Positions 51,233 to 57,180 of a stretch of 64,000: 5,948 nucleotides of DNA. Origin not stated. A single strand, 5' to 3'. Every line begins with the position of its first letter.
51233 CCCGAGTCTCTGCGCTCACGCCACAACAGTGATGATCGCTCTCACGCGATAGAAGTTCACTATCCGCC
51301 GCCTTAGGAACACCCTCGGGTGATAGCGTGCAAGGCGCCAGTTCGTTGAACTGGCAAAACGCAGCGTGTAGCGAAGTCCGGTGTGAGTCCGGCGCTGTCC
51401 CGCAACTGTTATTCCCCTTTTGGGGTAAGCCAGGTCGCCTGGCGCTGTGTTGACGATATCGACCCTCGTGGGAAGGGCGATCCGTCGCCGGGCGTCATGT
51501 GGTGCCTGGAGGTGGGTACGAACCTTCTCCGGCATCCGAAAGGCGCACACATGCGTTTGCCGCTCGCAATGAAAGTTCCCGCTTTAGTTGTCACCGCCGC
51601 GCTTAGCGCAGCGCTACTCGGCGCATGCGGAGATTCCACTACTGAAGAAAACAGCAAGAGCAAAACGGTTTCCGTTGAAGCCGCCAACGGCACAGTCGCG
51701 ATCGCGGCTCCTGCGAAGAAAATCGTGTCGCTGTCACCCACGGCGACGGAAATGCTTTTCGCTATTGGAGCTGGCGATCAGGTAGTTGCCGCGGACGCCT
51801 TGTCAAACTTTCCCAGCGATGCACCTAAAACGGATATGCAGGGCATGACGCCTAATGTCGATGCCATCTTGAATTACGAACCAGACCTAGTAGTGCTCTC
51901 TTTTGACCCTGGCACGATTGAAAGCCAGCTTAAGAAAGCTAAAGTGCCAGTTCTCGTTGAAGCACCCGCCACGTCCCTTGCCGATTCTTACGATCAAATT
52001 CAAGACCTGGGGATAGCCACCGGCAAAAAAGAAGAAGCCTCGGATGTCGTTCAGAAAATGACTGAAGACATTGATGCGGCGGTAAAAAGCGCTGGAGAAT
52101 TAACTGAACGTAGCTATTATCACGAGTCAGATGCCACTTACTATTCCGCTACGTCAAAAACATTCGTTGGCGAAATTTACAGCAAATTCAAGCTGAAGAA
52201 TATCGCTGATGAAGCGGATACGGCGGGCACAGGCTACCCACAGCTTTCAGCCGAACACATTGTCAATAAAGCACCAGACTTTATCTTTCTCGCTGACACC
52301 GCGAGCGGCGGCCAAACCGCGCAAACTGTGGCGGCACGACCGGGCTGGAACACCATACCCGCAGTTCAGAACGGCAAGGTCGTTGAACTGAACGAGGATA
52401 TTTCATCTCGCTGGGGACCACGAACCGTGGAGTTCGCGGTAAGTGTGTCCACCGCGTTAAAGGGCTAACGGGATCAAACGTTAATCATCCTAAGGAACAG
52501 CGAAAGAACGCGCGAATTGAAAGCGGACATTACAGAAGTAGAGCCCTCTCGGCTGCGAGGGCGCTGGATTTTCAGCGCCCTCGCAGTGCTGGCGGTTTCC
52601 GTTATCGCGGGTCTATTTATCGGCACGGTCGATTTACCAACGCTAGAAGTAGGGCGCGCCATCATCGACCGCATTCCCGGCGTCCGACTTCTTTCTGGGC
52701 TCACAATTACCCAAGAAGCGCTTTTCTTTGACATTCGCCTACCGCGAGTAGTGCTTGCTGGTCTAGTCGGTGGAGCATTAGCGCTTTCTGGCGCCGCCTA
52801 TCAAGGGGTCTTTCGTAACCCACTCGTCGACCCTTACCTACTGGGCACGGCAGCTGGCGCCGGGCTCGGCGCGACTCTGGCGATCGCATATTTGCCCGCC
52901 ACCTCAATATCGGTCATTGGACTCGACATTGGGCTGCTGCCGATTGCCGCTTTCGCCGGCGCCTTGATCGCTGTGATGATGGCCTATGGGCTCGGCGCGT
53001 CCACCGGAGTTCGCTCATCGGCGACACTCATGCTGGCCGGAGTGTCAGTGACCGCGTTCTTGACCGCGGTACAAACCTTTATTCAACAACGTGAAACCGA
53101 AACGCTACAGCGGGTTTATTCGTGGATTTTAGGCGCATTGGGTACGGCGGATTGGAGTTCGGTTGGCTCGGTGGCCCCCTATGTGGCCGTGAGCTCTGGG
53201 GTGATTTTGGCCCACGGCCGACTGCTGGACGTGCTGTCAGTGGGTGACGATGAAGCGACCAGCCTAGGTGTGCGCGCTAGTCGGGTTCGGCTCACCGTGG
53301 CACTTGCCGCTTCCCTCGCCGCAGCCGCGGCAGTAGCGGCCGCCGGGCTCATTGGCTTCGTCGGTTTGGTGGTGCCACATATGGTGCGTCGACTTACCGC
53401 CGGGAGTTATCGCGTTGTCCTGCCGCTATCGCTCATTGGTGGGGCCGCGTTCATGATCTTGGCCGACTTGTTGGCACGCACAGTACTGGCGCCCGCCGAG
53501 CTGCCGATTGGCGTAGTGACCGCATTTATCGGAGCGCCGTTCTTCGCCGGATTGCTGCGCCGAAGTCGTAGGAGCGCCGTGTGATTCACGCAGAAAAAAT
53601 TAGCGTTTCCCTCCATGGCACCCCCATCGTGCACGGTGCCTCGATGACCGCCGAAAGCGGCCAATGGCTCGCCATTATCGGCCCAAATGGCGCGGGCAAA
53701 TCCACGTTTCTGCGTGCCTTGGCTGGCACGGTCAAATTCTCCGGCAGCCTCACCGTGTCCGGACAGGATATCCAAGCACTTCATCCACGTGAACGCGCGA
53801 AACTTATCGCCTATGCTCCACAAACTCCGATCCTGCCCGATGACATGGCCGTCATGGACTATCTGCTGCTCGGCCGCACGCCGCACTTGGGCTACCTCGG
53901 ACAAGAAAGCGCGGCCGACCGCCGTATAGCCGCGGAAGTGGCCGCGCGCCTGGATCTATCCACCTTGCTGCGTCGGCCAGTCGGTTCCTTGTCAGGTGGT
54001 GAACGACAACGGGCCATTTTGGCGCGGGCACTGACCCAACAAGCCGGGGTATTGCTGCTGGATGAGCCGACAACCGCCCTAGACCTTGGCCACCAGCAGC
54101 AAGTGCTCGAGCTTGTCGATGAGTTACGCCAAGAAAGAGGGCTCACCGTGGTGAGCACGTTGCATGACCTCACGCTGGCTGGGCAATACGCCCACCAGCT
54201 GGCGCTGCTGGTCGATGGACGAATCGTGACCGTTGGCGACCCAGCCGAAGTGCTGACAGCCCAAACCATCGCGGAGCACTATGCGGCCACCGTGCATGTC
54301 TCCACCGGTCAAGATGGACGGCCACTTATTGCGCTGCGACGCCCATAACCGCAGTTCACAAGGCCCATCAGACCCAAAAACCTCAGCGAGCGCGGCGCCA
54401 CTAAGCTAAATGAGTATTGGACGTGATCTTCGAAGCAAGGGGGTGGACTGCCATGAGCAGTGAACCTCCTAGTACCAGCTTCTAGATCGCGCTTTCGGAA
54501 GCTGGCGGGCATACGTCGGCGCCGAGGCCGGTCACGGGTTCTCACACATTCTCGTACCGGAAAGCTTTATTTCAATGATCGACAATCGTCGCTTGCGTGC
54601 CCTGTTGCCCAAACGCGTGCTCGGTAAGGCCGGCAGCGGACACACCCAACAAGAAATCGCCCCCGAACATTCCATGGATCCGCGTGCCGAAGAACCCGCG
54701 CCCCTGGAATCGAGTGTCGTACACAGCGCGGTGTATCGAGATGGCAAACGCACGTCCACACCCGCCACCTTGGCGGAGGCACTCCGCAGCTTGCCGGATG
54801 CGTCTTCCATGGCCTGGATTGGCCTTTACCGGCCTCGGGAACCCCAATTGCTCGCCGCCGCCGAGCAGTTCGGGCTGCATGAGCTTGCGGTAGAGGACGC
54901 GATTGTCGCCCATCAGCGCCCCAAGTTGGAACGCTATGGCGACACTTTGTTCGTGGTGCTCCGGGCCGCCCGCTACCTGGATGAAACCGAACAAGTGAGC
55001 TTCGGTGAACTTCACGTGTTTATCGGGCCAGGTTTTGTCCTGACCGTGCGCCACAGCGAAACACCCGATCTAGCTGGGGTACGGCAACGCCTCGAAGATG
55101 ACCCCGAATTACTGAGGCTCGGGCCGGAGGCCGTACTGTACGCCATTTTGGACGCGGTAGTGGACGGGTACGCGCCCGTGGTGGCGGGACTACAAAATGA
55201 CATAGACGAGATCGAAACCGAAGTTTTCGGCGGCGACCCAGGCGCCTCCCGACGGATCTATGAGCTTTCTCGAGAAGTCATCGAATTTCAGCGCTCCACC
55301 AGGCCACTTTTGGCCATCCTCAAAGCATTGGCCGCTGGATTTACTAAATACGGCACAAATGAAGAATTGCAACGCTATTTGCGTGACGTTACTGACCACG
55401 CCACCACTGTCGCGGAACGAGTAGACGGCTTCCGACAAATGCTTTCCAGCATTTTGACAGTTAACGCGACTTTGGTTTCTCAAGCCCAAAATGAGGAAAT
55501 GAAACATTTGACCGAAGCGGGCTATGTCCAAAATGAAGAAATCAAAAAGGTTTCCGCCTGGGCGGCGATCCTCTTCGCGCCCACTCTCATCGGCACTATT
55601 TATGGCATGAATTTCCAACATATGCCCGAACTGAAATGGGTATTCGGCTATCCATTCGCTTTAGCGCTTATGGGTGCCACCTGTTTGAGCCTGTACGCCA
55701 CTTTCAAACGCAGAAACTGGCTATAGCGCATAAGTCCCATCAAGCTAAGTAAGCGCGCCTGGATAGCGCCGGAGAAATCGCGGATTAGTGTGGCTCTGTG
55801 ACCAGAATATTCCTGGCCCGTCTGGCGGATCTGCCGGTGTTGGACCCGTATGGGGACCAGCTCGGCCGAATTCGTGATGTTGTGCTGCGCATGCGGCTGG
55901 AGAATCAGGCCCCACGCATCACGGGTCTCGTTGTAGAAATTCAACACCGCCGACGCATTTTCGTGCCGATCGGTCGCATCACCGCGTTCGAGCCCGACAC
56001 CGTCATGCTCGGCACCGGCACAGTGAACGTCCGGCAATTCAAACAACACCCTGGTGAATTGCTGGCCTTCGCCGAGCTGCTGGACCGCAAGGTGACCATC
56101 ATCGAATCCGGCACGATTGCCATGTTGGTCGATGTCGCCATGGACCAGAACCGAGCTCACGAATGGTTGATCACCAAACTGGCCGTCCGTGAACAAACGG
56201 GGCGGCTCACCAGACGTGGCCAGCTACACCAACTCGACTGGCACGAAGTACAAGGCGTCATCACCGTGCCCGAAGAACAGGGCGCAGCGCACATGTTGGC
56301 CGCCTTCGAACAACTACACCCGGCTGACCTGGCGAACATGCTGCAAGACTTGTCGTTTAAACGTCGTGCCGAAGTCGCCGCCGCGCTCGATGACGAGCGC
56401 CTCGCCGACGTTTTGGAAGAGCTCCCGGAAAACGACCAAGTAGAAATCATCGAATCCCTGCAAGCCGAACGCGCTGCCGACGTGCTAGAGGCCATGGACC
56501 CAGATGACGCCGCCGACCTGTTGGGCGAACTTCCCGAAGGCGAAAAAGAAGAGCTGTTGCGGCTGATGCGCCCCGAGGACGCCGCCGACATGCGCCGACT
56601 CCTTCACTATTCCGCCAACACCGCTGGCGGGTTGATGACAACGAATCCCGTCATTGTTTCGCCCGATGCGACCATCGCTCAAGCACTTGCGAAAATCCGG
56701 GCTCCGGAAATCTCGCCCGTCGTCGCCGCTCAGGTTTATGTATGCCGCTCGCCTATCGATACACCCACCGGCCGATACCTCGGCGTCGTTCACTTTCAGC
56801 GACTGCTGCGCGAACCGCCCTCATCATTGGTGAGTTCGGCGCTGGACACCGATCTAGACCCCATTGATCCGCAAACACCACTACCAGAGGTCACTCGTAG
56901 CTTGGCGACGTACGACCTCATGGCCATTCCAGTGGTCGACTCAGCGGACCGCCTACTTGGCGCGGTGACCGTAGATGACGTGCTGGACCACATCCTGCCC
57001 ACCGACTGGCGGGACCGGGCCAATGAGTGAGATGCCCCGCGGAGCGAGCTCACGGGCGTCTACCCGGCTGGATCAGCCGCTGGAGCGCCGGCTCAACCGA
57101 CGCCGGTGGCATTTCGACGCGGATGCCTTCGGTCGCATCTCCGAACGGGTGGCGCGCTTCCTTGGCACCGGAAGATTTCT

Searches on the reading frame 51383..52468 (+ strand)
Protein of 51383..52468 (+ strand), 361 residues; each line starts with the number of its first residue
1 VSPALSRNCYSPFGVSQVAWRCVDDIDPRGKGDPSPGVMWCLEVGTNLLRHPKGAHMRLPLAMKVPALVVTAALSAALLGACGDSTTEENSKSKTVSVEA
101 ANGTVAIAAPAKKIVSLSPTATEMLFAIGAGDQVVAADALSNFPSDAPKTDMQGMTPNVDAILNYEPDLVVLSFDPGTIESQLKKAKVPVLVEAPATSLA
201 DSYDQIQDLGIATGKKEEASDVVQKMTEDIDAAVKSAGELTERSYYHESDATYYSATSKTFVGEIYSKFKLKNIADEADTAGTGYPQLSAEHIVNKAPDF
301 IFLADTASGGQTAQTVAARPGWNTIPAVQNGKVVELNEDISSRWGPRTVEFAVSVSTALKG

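Call 76: search_protein_families(library=ncbifam, proteins=[window:51383-52468:+], max_evalue=0.00001)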
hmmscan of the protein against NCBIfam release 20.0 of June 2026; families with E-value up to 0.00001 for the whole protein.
window:51383-52468:+ (361 aa): 7 families
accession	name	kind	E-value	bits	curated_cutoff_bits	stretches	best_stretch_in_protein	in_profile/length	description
TIGR04281.1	peripla_PGF_1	equivalog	1.8e-33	116.1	325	1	99-359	9-264/330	PGF-CTERM-anchored ABC transporter substrate-binding protein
NF002894.0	PRK03379.1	equivalog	2.9e-17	62.7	234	1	106-359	18-262/266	vitamin B12 ABC transporter substrate-binding protein BtuF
TIGR03868.1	F420-O_ABCperi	hypoth_equivalog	3.3e-14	52.8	392.4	1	96-360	2-285/287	putative F420-0 ABC transporter substrate-binding protein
TIGR03659.1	IsdE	equivalog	1.2e-13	51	298.65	1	69-339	6-270/292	heme ABC transporter substrate-binding protein IsdE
NF008501.1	PRK11411.1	subfamily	1.1e-10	40.9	320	1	86-343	14-276/303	Fe(3+) dicitrate ABC transporter substrate-binding protein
NF008200.0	PRK10957.1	equivalog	5.7e-09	35.3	205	1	68-338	12-307/330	Fe2+-enterobactin ABC transporter substrate-binding protein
NF038402.1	TroA_like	subfamily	1.8e-06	27.7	30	1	113-306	1-188/219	helical backbone metal receptor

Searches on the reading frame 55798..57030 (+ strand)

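Call 76: search_protein_families(library=ncbifam, proteins=[window:55798-57030:+], max_evalue=0.00001)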
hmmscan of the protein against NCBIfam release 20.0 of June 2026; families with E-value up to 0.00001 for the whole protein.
window:55798-57030:+ (410 aa): 1 family
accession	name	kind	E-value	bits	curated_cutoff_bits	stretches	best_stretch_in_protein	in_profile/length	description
TIGR00400.1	mgtE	equivalog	1.9e-36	125.8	232.75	1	155-399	12-251/450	magnesium transporter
